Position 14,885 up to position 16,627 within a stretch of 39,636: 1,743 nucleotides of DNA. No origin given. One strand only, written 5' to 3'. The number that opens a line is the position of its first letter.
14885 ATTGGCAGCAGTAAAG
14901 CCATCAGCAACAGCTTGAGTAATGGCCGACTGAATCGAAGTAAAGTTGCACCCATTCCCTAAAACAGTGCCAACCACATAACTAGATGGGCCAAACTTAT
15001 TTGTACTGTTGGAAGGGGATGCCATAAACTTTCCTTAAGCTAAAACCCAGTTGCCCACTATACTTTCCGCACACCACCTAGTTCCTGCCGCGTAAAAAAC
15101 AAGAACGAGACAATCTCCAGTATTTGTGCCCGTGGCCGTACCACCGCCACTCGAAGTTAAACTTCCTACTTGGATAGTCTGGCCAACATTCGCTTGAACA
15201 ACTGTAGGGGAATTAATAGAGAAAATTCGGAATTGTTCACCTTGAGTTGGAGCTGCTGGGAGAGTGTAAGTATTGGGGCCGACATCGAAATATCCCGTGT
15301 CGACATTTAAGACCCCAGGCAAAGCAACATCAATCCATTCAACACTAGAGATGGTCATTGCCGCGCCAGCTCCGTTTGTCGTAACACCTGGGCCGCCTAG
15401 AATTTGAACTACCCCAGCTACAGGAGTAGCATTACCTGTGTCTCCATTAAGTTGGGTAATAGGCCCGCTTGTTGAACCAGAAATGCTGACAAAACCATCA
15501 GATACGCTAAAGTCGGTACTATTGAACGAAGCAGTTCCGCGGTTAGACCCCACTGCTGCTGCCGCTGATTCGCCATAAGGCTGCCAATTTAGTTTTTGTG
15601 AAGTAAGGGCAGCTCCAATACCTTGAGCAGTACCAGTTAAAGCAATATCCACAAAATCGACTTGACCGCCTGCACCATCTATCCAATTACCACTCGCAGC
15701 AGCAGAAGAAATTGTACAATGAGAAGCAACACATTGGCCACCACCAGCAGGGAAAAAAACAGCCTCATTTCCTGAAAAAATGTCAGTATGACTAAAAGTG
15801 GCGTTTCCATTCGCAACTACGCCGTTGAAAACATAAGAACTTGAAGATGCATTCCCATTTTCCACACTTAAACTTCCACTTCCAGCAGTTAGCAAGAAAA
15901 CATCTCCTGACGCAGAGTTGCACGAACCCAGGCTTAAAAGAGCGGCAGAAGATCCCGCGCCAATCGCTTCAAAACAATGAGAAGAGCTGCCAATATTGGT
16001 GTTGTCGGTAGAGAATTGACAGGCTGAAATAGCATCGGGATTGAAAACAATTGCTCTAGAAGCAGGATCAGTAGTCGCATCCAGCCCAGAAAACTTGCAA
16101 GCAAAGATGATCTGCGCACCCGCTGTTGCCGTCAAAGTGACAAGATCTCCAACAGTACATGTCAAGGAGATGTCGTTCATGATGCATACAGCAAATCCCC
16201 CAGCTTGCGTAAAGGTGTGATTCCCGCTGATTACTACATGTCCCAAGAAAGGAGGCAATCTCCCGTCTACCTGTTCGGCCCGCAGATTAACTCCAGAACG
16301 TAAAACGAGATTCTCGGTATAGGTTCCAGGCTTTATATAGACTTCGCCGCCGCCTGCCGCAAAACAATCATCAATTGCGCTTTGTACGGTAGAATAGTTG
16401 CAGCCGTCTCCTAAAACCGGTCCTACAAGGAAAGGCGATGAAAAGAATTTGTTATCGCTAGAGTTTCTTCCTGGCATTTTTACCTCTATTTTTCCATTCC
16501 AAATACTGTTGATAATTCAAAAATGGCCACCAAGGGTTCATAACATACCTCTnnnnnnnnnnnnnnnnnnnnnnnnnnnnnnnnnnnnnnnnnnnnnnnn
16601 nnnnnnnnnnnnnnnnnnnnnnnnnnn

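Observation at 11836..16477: Three tandem beta-helix paralogs with inverted tailspike polarity (enzyme-like domain first, shared fibre domain last)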

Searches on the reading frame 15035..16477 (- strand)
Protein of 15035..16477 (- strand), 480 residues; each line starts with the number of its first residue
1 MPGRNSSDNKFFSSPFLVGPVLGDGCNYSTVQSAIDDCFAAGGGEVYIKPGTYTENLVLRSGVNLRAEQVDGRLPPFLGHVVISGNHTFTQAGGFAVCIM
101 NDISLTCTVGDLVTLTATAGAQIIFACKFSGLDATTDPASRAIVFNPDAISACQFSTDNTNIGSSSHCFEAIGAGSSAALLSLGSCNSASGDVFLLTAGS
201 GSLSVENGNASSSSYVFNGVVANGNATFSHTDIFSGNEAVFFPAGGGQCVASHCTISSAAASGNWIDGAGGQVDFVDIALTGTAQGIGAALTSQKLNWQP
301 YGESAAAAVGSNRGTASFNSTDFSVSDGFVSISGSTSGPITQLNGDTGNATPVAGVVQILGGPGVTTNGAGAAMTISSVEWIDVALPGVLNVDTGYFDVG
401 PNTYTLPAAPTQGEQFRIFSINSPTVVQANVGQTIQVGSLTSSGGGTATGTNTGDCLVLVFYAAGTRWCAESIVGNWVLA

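Call 5: search_protein_families(library=pfam, proteins=[window:15035-16477:-], max_evalue=1)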
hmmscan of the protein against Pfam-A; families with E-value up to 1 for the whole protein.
window:15035-16477:- (480 aa): 1 family
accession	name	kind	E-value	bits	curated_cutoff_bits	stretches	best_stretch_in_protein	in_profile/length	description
PF04731.17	Caudal_act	-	0.06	14.1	22.4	1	288-335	47-96/136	Caudal like protein activation region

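Call 6: search_protein_families(library=phrogs, proteins=[window:15035-16477:-], max_evalue=0.1)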
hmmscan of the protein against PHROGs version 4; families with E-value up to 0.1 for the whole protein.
window:15035-16477:- (480 aa): 0 families

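Call 11: search_dna_similar(query=window:15035-16477:-, collection=phages, mode=protein, max_rows=25, max_evalue=0.001)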
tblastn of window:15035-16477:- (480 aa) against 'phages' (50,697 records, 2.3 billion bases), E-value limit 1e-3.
Records with a match: 4; places in all: 4; records where one place covers at least 80% of the query: 0.
Best place of each record, by identity: <60% 4.
By first word of the organism name: Synechococcus 4.
By host as written in the record: Synechococcus sp. MW02 4.
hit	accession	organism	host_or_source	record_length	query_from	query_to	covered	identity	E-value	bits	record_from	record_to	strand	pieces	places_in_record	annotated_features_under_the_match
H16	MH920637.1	Synechococcus phage S-B43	Synechococcus sp. MW02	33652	304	418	24%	37.9%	3e-4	50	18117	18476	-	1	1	hypothetical protein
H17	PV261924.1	Synechococcus phage RN05-S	Synechococcus sp. MW02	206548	304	418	24%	37.9%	3e-4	50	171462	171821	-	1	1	tail fiber-like protein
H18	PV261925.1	Synechococcus phage RB11-B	Synechococcus sp. MW02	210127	304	418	24%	37.9%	3e-4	50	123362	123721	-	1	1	tail fiber-like protein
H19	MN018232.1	Synechococcus phage S-B43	Synechococcus sp. MW02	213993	304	418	24%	37.9%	3e-4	50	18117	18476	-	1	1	hypothetical protein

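Call 12: find_homologous_proteins(query=window:15035-16477:-, max_evalue=0.001)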
Query window:15035-16477:- (480 aa): 66 proteins with E <= 0.001 among 8000 candidates.
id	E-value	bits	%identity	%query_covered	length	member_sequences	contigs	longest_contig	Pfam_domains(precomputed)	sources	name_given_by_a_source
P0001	1.6e-193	662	66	100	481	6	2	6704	-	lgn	-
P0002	1.5e-186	639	63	100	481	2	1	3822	-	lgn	-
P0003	4.0e-176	604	100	60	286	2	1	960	-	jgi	jgi:hypothetical protein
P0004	3.7e-171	588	60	100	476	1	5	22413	-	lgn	-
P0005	9.1e-164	564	58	100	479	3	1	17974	-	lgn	-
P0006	1.2e-163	563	58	100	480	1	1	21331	-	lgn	-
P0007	9.7e-161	554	57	100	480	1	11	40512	-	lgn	-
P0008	1.7e-160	553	58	100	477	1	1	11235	-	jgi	-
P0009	1.3e-159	550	57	100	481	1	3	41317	-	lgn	-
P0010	1.2e-154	534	55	100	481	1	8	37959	-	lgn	-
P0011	7.3e-152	524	54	100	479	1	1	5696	-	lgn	-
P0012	1.1e-149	517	56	100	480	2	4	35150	-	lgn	-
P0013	7.3e-147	508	52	100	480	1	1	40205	-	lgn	-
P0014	1.9e-146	507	54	100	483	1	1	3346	-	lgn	-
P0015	1.0e-143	498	53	100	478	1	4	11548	-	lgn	-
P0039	5.9e-96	340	54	70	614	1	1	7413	-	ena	-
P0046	3.2e-53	199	35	98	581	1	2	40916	-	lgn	-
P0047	9.7e-52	194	35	99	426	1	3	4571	PF01095.26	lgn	-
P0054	3.5e-23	100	29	98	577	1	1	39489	-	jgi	jgi:hypothetical protein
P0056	4.9e-19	87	41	36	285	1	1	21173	-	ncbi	-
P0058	3.8e-15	74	52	12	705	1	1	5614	-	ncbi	-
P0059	5.2e-15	73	27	97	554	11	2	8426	-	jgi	jgi:hypothetical protein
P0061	9.9e-10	56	29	68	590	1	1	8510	-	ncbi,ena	-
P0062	1.7e-7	49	40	19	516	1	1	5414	-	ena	-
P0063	1.1e-6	46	25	98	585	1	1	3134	-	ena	-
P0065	7.2e-6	43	38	19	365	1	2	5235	-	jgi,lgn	-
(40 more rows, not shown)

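Call 16: find_encoding_contigs(protein=P0007, flank=10000, max_places=3)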
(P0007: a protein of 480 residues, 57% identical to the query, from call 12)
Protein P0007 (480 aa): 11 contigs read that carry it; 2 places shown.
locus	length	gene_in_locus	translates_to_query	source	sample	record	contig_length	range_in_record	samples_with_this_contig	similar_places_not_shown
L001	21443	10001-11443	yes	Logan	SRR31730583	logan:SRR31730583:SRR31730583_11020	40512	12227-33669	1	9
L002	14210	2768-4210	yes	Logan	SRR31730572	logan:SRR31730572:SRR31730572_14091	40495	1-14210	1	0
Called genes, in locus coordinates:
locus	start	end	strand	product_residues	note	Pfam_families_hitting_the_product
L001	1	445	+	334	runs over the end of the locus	-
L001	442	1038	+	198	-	-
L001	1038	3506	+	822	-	PF16190:E1_FCCH (faint)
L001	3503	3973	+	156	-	-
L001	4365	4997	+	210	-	-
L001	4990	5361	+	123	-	-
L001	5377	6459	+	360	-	-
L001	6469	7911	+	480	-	-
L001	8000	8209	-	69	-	-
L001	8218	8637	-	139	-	PF00436:SSB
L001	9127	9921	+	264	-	-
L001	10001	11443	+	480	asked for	-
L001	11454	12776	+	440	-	PF13229:Beta_helix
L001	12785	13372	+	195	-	-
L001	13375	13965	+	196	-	-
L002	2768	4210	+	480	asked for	-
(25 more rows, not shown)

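Call 20: search_solved_structures(query=A2, max_evalue=1, show_alignments=2)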
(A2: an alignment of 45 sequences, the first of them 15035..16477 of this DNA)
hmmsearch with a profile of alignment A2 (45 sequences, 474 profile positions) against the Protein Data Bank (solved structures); distinct sequences matched with E-value up to 1: 4.
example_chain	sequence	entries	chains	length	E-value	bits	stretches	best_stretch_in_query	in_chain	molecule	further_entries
5lw3_A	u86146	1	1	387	3.9e-05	25.9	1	22-70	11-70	Poly(beta-D-mannuronate) C5 epimerase 6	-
2pyg_A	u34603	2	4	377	0.00013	24.2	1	22-70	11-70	Poly(beta-D-mannuronate) C5 epimerase 4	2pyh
8xfq_A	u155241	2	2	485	0.13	14.3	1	29-54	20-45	mannuronan 5-epimerase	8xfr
8ja4_A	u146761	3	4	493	0.13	14.3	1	29-54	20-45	mannuronan 5-epimerase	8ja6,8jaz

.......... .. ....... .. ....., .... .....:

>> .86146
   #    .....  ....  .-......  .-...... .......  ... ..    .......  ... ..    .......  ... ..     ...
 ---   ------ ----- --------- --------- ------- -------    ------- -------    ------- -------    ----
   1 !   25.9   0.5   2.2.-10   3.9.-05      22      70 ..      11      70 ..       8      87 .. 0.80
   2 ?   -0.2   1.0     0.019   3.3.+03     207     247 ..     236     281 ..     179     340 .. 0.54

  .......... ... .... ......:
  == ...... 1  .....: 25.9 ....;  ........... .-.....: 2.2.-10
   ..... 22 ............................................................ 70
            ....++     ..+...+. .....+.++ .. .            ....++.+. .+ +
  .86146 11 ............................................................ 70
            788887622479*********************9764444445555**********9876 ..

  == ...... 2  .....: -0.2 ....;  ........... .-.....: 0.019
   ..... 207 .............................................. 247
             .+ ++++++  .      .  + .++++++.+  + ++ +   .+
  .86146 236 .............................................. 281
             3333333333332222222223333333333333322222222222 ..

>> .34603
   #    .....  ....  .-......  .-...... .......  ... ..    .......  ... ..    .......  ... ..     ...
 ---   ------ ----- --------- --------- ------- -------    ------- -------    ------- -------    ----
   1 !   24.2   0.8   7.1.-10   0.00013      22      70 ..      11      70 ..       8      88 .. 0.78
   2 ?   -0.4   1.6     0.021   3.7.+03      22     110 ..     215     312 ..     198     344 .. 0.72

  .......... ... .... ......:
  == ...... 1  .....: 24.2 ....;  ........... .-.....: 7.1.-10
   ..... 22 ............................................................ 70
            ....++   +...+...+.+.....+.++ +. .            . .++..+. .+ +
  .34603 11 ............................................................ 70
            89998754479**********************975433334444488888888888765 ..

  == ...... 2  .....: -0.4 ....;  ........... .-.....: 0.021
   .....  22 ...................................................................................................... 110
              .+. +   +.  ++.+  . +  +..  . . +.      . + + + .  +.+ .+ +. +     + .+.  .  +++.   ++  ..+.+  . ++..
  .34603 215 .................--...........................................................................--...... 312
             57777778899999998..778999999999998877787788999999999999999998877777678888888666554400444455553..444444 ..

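Call 21: search_protein_families(library=pfam, alignment_id=A2, max_evalue=0.01)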
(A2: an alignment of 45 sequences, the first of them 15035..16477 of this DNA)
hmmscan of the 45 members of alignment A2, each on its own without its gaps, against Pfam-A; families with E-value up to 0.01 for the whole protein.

A. member 1, window:15035-16477:- (480 aa): 0 families

B. families by the number of members that match (of 45 scanned): 2 families
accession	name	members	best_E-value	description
PF01095.25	Pectinesterase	1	2.1e-05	Pectinesterase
PF20944.2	StcE_b-sandwich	1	0.0052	Metalloprotease StcE, beta-sandwich domain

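Call 23: predict_structure(alignment_id=A2)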
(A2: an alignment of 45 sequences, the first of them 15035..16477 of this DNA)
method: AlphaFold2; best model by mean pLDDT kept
length: 480 residues; sequences in the alignment: 45
mean_pLDDT: 83.6   pTM: 0.63
mean pLDDT of the five models: 83.6, 83.6, 83.6, 82.4, 82.2
residues with pLDDT >= 90: 293; 70-90: 79; 50-70: 65; < 50: 43
segments of 3 or more residues with pLDDT < 50: 1-9, 300-304, 308-316, 335-342, 344-347, 362-364
pLDDT, mean of each block of 10 residues (from residue 1): 46 77 80 95 91 95 86 59 96 96 94 98 96 94 98 96 96 97 94 97 97 96 94 97 92 97 95 92 92 75 49 49 59 51 48 52 52 58 82 83 87 86 92 92 93 91 91 91
secondary structure, 60 per line:
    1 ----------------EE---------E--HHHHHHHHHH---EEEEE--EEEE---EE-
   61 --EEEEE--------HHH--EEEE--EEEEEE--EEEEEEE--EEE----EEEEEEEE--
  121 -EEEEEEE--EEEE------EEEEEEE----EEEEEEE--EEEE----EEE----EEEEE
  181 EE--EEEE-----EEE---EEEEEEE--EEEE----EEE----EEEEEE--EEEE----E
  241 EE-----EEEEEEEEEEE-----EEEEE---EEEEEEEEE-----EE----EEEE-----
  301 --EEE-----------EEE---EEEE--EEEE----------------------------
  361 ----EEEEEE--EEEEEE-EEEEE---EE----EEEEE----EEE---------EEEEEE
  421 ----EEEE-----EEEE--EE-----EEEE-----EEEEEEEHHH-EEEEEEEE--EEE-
elements in order: H31-40 E44-48 E51-54 E63-67 E81-84 E87-92 E95-101 E104-106 E111-118 E122-128 E131-134 E141-147 E152-158 E161-164 E169-171 E176-182 E185-188 E194-196 E200-206 E209-212 E217-219 E224-229 E232-235 E240-242 E248-258 E264-268 E272-280 E292-295 E303-305 E317-319 E323-326 E329-332 E365-370 E373-378 E380-384 E394-398 E403-405 E415-420 E425-428 E434-437 E447-450 E456-462 E467-474 E477-479

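Call 26: fold_search(model_id=the predicted structure, library=pdb)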
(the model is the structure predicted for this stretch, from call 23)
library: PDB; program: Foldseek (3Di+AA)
matches with E <= 10: 347; with E <= 0.001: 15
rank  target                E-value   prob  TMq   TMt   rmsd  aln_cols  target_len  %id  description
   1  2pyg_B                5.5e-06  1.00  0.29  0.35   9.5       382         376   14  Azotobacter vinelandii Mannuronan C-5 epimerase AlgE4 A-module (released 2008-05-27)
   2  5lw3                  8.1e-06  1.00  0.32  0.39   8.5       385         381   14  Azotobacter vinelandii Mannuronan C-5 epimerase AlgE6 A-module (released 2017-10-25)
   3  2pyg_A                3.3e-05  1.00  0.28  0.33   9.1       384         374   15  Azotobacter vinelandii Mannuronan C-5 epimerase AlgE4 A-module (released 2008-05-27)
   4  2pyh_B                1.1e-04  1.00  0.23  0.28  11.9       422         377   15  Azotobacter vinelandii Mannuronan C-5 epimerase AlgE4 A-module complexed with mannuronan trisaccharide (released 2008-05-27)
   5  5gkd_A                2.0e-04  1.00  0.31  0.22  31.6       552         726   11  Structure of PL6 family alginate lyase AlyGC (released 2017-02-08)
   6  9ny6_C                2.1e-04  1.00  0.16  0.25  19.1       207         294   14  Pseudomonas phage Pa223 capsid spike (released 2025-08-06)
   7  7rfo_B                3.4e-04  1.00  0.18  0.25  10.6       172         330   16  SeMet Tailspike protein 4 (TSP4) phage CBA120, residues 1-335, obtained in the presence of LiSO4 (released 2022-02-23)
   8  4mr0_A                3.7e-04  1.00  0.28  0.30   9.1       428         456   10  Crystal structure of PfbA, a surface adhesin of Streptococcus pneumoniae (released 2014-02-05)
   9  3grh                  4.3e-04  1.00  0.30  0.35   8.5       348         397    9  Crystal structure of escherichia coli ybhc (released 2009-04-07)
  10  5gkq_A                5.3e-04  0.98  0.27  0.20  32.7       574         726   11  Structure of PL6 family alginate lyase AlyGC mutant-R241A (released 2017-02-08)
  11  7rej_A                7.1e-04  1.00  0.19  0.27   9.1       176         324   14  Tailspike protein 4 (TSP4) from phage CBA120, residues 1-335, obtained in the presence of NaK-Tartrate (released 2022-02-23)
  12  4mr0_B                7.9e-04  1.00  0.26  0.27  13.4       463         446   10  Crystal structure of PfbA, a surface adhesin of Streptococcus pneumoniae (released 2014-02-05)
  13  4xkw_A                7.9e-04  0.80  0.23  0.19  28.5       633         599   11  Tailspike protein mutant D339N of E. coli bacteriophage HK620 in complex with pentasaccharide (released 2016-01-20)
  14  1gq8                  8.7e-04  1.00  0.32  0.45   7.8       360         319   11  Pectin methylesterase from Carrot (released 2002-04-18)
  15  8ja4                  8.7e-04  0.96  0.26  0.26  29.0       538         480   12  Structure of the alginate epimerase/lyase (released 2024-05-08)
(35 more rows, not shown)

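Call 29: find_encoding_contigs(protein=P0058, flank=10000, max_places=3)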
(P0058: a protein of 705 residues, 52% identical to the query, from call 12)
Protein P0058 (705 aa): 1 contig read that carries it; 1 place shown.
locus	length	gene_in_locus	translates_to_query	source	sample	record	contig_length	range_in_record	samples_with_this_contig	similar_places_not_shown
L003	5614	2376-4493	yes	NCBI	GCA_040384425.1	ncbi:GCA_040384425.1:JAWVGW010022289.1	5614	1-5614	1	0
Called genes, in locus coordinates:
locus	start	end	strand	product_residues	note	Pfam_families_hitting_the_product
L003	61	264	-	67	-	-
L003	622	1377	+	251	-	PF24146:K1-lyase_C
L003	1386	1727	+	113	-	-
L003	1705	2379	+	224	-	-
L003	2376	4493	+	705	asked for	-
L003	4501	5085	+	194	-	-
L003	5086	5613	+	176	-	?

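Call 30: find_encoding_contigs(protein=P0056, flank=10000, max_places=3)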
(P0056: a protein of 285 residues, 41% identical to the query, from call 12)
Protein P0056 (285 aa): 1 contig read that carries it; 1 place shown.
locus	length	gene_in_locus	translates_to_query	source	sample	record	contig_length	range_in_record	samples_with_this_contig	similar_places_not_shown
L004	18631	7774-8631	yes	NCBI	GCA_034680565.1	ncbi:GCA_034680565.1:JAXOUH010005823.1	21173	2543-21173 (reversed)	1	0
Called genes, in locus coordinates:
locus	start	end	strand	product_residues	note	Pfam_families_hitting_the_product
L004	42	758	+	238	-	-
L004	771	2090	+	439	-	-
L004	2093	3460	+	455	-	-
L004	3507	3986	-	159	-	PF13392:HNH_3 (weak)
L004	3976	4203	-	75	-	PF12728:HTH_17 (weak)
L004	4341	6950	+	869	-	-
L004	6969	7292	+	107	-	-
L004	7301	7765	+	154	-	-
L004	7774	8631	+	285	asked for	-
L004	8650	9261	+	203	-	-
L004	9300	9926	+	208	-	-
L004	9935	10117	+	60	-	PF20106:DUF6496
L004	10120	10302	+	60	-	-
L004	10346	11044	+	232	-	PF01391:Collagen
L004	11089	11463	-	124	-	-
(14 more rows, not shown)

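Call 32: find_related_loci(query=window:15035-16477:-, collection=genome_contigs, flank=10000)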
Query window:15035-16477:- (480 aa) in genome_contigs; peptide patterns used: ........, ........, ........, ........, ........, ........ (x = any residue, [..] = any of these).
88 stretches matched a pattern, but none encodes a relative of the query by tblastn (E <= 1e-3).

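Call 34: find_related_loci(query=window:15035-16477:-, collection=viral_contigs, flank=10000)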
Query window:15035-16477:- (480 aa) in viral_contigs; peptide patterns used: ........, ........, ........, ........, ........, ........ (x = any residue, [..] = any of these).
12 stretches matched a pattern, but none encodes a relative of the query by tblastn (E <= 1e-3).
